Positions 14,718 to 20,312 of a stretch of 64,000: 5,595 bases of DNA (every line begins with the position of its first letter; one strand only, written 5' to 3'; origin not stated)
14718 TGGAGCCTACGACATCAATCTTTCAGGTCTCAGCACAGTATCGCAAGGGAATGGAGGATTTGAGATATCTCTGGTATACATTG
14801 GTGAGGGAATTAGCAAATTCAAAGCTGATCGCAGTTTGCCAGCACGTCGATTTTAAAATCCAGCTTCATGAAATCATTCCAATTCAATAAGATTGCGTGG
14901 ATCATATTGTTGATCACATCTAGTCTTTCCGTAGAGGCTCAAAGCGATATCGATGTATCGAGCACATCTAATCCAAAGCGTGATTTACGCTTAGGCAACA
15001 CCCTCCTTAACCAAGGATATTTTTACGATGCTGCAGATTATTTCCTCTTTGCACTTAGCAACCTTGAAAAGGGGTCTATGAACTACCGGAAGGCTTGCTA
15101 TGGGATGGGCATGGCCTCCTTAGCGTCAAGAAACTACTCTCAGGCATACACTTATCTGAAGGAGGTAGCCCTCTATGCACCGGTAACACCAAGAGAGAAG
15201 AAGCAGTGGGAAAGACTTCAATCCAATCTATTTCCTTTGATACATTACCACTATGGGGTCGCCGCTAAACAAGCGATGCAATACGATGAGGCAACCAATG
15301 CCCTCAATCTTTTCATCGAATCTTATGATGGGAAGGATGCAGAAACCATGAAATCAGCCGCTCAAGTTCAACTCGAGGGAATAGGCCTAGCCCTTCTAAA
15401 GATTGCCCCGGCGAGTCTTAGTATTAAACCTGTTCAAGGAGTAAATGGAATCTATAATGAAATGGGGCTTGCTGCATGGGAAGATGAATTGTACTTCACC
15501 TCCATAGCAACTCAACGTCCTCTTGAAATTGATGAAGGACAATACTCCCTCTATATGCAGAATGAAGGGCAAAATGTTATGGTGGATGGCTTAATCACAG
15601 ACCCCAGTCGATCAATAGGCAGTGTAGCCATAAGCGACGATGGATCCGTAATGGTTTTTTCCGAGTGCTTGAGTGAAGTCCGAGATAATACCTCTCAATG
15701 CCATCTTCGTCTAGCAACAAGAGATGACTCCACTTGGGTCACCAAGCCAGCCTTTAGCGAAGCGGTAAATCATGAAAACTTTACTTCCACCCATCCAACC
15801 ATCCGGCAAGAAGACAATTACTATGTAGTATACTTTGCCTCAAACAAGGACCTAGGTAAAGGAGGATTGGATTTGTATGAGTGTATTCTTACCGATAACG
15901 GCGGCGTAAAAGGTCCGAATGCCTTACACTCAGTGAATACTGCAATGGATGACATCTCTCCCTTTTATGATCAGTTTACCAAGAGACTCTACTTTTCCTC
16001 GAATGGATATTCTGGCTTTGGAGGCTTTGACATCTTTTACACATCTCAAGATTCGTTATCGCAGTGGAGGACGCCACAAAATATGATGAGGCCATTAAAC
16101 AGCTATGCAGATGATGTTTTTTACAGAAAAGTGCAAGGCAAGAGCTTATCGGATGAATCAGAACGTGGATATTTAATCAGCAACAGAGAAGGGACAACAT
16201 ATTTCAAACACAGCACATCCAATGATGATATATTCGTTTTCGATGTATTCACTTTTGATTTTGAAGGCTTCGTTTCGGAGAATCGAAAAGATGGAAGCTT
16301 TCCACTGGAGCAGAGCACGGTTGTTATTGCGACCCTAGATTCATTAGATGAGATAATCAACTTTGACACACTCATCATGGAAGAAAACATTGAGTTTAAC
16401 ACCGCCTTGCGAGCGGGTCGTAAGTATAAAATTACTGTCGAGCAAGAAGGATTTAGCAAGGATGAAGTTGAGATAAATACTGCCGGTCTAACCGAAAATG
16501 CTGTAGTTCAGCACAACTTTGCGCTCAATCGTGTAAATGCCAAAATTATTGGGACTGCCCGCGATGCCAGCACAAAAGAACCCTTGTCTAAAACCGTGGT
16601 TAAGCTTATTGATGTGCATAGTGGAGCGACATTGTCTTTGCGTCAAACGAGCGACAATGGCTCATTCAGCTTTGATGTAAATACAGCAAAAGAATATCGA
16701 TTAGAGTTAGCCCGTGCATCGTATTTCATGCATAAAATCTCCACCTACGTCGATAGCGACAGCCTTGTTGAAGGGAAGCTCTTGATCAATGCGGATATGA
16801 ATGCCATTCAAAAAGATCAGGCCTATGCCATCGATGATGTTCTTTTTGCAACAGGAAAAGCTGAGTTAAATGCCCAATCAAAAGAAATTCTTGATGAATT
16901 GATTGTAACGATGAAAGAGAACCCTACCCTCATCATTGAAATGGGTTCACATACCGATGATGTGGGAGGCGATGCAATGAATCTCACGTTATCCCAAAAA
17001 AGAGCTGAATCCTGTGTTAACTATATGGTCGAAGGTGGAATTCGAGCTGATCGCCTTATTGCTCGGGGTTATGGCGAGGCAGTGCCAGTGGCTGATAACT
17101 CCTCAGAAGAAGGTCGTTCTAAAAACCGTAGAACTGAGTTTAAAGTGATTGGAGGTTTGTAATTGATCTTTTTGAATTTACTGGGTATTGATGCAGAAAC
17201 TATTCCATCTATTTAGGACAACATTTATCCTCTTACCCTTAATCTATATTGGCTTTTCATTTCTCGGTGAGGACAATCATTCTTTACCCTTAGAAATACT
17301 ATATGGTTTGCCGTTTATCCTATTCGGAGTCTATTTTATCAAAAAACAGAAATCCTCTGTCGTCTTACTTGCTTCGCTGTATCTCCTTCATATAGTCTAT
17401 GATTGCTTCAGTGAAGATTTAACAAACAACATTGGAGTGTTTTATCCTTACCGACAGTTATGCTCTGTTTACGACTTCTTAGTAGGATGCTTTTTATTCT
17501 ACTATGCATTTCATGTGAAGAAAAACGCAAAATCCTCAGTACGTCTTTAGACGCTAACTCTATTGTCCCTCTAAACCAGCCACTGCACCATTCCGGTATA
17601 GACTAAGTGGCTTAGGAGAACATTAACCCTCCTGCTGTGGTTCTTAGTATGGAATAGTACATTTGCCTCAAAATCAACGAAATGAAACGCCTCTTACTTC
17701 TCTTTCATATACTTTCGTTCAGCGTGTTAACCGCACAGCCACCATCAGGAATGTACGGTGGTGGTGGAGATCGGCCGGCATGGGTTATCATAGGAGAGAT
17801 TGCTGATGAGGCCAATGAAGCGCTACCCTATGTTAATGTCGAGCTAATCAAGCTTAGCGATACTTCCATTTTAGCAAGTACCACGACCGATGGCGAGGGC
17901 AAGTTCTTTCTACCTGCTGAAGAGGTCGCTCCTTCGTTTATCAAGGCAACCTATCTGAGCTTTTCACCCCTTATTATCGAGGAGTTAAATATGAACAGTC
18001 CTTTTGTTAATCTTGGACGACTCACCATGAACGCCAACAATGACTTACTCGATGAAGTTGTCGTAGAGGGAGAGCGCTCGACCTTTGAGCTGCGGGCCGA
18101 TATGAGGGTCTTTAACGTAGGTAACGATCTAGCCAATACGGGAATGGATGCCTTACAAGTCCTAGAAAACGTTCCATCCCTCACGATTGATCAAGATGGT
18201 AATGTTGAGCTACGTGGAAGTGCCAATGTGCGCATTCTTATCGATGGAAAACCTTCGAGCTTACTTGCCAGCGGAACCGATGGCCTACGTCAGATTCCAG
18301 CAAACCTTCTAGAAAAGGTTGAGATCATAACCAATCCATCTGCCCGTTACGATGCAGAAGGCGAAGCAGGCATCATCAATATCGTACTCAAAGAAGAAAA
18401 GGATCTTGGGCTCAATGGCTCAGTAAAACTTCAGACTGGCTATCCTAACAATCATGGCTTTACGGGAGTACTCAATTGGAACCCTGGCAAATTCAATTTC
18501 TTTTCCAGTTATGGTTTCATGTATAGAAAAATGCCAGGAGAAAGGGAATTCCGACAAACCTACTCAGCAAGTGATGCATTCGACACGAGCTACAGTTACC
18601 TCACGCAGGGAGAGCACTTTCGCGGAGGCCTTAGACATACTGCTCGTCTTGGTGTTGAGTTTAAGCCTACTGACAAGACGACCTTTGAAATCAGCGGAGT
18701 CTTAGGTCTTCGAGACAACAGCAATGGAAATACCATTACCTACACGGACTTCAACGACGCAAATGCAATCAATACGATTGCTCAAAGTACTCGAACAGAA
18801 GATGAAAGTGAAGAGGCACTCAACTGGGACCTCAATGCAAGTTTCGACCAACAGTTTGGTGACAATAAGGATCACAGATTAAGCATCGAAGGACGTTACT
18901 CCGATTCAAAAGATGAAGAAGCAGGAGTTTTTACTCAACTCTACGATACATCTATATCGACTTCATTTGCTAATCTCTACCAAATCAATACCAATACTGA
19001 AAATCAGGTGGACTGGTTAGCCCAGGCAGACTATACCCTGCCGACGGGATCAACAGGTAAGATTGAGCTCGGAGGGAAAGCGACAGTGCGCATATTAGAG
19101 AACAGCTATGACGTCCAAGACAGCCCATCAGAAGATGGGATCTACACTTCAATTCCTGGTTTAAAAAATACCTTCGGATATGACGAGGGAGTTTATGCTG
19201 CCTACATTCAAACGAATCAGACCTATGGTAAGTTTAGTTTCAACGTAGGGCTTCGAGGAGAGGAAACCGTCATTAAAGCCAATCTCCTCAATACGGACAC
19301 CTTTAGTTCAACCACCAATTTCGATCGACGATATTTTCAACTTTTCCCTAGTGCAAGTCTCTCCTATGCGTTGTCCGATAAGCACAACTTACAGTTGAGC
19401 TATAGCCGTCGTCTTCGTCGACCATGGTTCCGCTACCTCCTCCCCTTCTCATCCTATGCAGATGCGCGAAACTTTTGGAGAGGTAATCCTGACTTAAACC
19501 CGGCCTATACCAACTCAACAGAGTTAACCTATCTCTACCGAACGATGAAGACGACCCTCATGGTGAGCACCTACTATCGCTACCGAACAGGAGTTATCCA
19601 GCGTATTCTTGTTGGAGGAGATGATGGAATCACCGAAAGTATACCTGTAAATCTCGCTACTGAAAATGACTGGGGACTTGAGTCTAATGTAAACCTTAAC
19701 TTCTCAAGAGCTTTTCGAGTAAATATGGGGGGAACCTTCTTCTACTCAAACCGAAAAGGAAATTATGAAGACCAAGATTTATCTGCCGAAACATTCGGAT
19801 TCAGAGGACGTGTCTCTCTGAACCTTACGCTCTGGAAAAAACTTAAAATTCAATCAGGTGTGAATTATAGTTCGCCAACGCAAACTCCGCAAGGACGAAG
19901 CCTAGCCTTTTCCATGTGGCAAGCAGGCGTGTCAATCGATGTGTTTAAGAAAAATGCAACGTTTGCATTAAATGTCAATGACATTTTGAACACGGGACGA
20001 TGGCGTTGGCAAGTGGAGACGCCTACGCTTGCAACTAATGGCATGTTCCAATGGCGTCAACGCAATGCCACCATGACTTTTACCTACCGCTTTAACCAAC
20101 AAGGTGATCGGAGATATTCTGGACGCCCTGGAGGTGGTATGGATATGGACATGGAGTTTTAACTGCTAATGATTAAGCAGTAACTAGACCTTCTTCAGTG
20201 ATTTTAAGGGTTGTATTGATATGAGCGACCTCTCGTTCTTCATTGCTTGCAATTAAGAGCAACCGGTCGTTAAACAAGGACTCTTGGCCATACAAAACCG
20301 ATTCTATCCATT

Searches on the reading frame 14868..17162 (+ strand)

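Call 68: search_protein_families(library=pfam, proteins=[window:14868-17162:+], max_evalue=0.00001)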
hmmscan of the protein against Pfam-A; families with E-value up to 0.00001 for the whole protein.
window:14868-17162:+ (764 aa): 1 family
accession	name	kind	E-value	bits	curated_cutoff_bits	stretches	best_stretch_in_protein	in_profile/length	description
PF00691.25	OmpA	-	2.1e-19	70.1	27.2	1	659-754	1-98/98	OmpA family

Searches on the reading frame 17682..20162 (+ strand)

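Call 68: search_protein_families(library=pfam, proteins=[window:17682-20162:+], max_evalue=0.00001)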
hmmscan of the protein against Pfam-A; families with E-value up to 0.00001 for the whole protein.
window:17682-20162:+ (826 aa): 3 families
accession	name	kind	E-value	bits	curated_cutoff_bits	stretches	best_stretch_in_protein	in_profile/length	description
PF14905.12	OMP_b-brl_3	-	3.5e-99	333.1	27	1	394-802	4-408/408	Outer membrane protein beta-barrel family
PF00593.30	TonB_dep_Rec_b-barrel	-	2.4e-22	80.8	27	1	345-766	27-434/436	TonB dependent receptor-like, beta-barrel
PF07715.20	Plug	-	4.6e-08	34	23.9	1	156-230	24-106/107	TonB-dependent Receptor Plug Domain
